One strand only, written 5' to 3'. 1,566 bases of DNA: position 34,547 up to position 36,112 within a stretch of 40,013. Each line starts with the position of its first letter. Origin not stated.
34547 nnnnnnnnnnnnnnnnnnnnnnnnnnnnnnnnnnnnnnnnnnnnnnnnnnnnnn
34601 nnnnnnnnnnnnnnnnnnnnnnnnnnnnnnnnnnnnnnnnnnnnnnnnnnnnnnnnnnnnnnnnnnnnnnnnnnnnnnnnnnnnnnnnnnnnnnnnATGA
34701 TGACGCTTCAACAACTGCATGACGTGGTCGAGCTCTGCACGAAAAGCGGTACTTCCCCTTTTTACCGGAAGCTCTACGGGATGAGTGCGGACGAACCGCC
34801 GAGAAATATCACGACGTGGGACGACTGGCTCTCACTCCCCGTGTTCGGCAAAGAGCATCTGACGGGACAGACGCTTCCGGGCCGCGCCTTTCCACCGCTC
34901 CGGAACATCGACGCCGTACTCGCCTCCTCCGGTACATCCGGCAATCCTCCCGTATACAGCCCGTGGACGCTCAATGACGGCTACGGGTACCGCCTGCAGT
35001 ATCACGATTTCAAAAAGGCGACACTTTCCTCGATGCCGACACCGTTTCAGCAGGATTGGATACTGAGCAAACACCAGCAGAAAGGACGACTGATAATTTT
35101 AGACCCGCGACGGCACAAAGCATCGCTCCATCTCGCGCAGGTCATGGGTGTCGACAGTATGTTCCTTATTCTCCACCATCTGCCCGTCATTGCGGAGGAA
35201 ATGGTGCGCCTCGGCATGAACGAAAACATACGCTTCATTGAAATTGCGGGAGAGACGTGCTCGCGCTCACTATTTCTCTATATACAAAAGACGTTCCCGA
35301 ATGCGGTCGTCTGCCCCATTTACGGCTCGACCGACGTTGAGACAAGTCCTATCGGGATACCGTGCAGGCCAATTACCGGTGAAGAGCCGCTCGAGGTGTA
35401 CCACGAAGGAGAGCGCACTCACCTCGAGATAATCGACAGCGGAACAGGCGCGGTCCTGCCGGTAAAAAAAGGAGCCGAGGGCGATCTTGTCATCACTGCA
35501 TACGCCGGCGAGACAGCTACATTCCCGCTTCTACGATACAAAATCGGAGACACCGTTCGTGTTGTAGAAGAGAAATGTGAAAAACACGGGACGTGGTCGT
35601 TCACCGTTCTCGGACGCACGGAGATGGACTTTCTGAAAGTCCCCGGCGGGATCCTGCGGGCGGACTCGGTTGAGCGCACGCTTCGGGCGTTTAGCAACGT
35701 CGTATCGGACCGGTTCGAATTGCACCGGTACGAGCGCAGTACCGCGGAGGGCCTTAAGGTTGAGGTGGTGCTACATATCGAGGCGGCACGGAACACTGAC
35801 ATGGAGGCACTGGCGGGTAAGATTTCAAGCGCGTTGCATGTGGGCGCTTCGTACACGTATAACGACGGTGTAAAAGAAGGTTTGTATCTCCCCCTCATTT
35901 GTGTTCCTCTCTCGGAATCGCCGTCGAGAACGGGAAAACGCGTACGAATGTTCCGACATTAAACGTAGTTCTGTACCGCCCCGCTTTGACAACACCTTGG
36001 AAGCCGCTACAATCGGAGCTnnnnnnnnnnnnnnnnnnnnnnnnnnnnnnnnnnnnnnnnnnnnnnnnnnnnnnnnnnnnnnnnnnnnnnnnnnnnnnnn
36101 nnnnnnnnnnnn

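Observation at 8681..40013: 31-kb island built from repeated sets of paralogous genes with no known pathway match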

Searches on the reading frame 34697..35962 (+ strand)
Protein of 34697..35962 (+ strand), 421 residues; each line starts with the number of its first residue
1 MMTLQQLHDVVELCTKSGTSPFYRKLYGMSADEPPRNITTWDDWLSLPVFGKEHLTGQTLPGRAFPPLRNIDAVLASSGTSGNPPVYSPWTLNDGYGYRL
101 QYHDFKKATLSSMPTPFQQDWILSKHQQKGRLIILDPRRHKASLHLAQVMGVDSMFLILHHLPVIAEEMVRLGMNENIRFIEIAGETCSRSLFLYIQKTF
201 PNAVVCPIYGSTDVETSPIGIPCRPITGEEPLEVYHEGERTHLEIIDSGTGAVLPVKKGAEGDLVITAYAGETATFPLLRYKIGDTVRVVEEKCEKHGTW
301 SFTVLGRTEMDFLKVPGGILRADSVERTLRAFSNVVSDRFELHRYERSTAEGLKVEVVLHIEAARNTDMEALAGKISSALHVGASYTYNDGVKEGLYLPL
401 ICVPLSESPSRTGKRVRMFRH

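Call 11: search_protein_families(library=pfam, max_evalue=0.1, proteins=[window:34697-35962:+])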
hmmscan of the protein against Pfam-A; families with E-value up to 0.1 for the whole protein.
window:34697-35962:+ (421 aa): 1 family
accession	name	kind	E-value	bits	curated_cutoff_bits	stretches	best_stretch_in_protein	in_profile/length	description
PF23571.1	GH3_M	-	0.0038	17.7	23.6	1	256-291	33-62/75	GH3 family central domain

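Call 12: search_protein_families(library=ncbifam, max_evalue=0.1, proteins=[window:34697-35962:+])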
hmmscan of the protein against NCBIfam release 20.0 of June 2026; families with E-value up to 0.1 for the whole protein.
window:34697-35962:+ (421 aa): 7 families
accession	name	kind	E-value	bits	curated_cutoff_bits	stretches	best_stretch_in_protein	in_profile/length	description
NF041878.1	paak_haloarch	equivalog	1e-15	57.3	700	1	167-382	191-395/427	phenylacetate--CoA ligase PaaK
NF053551.1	FlxY_rubin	equivalog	2e-13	49.9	520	2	235-378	253-389/424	flexirubin biosynthesis putative acyl-CoA ligase FlxY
NF045666.1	DVU1553_fam_AMP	equivalog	5e-12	45.5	300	1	161-295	192-316/331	DVU_1553 family AMP-dependent CoA ligase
TIGR02155.1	PA_CoA_ligase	equivalog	1.8e-11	43.2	646.3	2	240-380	254-390/422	phenylacetate--CoA ligase PaaK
NF041217.1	BagE_FevW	exception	0.00024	20.2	800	1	177-310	193-313/424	bagremycin/ferroverdin synthetase BagE/FevW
TIGR01733.1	AA-adenyl-dom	subfamily_domain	0.0014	17.5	317.4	1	133-268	190-326/409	amino acid adenylation domain-containing protein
NF041583.1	SOS_SulA_aeru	exception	0.024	14.6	150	1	106-148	72-114/157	SOS-induced cell division inhibitor SulA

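Call 16: search_solved_structures(query=window:34697-35962:+, max_evalue=1)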
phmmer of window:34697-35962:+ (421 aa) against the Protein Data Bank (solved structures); distinct sequences matched with E-value up to 1: 5.
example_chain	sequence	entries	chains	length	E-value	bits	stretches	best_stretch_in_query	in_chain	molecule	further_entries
2y4o_A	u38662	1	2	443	2.3e-06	30.1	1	164-370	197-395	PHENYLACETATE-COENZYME A LIGASE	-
4r1l_A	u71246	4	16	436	6.6e-05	25.2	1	242-333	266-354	Phenylacetate-coenzyme A ligase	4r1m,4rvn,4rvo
9s3l_A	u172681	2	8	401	0.00014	24.2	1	236-342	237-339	Phenylacetate-CoA ligase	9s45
2y27_A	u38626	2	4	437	0.00018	23.8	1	149-291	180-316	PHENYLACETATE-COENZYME A LIGASE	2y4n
3cw8_X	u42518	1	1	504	0.04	16.1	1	130-269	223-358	4-chlorobenzoyl CoA ligase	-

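Call 88: search_protein_families(library=padloc, max_evalue=0.01, proteins=[window:34697-35962:+])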
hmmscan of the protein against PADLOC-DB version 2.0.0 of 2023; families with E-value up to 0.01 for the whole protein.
window:34697-35962:+ (421 aa): 0 families
